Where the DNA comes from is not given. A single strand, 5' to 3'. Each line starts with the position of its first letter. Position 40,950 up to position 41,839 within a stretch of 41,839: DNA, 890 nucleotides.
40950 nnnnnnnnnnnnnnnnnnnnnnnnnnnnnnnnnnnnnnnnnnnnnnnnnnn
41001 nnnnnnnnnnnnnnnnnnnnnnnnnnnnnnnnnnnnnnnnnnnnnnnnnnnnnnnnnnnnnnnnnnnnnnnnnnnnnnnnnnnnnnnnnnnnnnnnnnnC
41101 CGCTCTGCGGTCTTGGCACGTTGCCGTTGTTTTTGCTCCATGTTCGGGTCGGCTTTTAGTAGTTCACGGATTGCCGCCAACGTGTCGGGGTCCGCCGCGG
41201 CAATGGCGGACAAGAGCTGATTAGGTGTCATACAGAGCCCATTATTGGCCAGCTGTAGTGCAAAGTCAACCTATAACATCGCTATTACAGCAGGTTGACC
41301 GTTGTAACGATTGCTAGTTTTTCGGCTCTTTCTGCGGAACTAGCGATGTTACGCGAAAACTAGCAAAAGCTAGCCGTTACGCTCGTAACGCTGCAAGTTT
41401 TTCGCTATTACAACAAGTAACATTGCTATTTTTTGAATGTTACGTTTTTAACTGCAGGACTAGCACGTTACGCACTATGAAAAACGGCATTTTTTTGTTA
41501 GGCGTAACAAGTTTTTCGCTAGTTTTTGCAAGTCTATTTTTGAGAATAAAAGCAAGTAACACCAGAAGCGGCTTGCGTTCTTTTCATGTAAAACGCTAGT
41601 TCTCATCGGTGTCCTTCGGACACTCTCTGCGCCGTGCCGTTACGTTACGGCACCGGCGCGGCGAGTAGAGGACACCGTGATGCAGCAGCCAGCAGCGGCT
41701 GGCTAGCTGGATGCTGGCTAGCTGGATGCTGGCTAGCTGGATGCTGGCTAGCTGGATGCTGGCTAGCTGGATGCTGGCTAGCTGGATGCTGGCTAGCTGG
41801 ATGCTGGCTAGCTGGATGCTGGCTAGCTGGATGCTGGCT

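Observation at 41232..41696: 460-bp non-coding region saturated with GTWAC pentamers and nested word repeats: candidate origin, operator array or packaging region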

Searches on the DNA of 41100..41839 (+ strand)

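Call 7: search_dna_similar(query=window:41100-41839:+, collection=phages, mode=distant)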
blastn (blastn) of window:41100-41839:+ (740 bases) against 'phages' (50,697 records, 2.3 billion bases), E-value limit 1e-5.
No match.

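Call 90: search_rna_families(source=window, start=41150, end=41839, threshold=evalue, max_evalue=1)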
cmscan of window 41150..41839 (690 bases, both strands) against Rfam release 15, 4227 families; matches with E-value up to 1: 4.
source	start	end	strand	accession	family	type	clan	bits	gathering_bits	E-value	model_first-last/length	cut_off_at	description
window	41687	41764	+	RF00711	mir-449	Gene; miRNA;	CL00087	25.1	60.4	0.0037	1-86/86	no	mir-449 microRNA precursor family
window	41680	41772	+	RF00987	mir-589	Gene; miRNA;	-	20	54.8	0.64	1-96/96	no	mir-589 microRNA precursor family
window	41683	41829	+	RF04102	MIR6457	Gene; miRNA;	-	19.6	140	0.35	1-177/177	no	MIR6457 microRNA precursor family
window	41683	41829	+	RF01390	isrG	Gene; sRNA;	-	13.3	100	0.31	31-234/279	no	isrG Hfq binding RNA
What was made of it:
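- On Structured RNA family (Rfam): Only spurious sub-threshold microRNA hits to the tandem array (call 90).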

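Call 104: search_dna_similar(query=window:41232-41700:+, collection=plasmids, mode=distant, max_evalue=0.01)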
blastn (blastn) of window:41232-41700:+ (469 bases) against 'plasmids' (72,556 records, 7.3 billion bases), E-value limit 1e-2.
No match.
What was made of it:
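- Tried and rejected: The phage and plasmid DNA searches gave no match (calls 7, 104).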
